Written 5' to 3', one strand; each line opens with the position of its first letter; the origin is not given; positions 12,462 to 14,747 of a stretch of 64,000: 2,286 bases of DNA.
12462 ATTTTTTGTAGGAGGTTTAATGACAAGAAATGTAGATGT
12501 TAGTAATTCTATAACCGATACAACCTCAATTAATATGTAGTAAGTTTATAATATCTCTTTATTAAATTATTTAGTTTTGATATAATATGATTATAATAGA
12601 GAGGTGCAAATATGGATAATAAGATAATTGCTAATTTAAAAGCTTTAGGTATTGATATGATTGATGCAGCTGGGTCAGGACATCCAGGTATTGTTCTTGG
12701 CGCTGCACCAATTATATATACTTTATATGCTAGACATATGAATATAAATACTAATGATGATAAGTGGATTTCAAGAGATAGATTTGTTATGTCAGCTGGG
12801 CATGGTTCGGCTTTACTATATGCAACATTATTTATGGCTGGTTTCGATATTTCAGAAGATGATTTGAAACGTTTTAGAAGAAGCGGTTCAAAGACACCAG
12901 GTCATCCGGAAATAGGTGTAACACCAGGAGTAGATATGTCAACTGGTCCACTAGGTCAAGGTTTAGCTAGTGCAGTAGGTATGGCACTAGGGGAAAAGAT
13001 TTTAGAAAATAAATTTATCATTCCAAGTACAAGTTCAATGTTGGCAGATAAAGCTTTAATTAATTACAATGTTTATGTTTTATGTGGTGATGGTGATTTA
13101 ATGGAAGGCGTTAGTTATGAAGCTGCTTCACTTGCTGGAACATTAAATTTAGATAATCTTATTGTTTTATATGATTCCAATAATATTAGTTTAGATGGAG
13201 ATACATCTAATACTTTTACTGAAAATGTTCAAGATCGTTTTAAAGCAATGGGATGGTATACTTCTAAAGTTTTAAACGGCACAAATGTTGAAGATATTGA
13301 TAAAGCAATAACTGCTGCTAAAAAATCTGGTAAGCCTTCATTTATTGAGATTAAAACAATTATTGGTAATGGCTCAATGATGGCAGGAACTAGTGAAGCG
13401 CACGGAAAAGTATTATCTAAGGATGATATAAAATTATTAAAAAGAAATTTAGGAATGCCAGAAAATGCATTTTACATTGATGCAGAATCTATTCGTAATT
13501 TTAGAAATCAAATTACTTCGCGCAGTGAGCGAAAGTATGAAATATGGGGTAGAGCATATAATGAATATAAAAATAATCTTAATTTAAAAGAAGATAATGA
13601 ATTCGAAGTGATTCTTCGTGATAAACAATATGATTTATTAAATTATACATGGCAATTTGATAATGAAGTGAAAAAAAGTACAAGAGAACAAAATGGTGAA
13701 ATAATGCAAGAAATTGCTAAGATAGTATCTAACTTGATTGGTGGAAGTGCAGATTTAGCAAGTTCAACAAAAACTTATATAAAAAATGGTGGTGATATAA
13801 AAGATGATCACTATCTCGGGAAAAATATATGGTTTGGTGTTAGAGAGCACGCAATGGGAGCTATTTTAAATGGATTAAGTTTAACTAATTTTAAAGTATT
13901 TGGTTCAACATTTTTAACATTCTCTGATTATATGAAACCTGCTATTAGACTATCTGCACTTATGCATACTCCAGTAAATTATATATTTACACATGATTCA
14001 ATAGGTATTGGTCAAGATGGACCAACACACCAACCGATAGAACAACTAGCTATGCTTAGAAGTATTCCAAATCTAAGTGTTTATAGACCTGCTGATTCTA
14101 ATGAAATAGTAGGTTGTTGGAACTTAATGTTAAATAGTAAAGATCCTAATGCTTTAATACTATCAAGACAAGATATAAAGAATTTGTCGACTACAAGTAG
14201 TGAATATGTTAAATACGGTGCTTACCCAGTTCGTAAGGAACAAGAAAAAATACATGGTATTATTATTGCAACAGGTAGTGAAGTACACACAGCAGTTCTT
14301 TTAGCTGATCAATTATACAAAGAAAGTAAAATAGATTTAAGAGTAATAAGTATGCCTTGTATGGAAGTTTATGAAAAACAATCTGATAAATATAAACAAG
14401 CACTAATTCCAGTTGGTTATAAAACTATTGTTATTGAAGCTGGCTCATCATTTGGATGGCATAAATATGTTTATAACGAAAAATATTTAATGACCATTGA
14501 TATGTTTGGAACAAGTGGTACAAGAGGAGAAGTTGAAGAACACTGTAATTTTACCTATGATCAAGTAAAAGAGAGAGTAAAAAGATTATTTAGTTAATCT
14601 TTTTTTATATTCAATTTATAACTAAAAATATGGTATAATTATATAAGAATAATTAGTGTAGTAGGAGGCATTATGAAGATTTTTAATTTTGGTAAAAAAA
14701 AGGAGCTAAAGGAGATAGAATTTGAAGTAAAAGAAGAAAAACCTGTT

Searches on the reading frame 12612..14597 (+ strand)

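Call 53: search_protein_families(library=pfam, proteins=[window:12612-14597:+], max_evalue=0.00001)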
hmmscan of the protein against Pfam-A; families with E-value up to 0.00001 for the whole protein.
window:12612-14597:+ (661 aa): 4 families
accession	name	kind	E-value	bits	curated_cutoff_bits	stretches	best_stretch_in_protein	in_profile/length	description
PF00456.26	Transketolase_N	-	1.8e-109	366.2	22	1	2-334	2-328/334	Transketolase, thiamine diphosphate binding domain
PF02779.29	Transket_pyr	-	5.6e-48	163.3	27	1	355-522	3-172/174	Transketolase, pyrimidine binding domain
PF22613.1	Transketolase_C_1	-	1.2e-29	103.2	27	1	536-648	1-113/113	Transketolase-like TK C-terminal domain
PF02780.25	Transketolase_C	-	2.7e-06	27.7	25.9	1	544-593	7-55/124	Transketolase, C-terminal domain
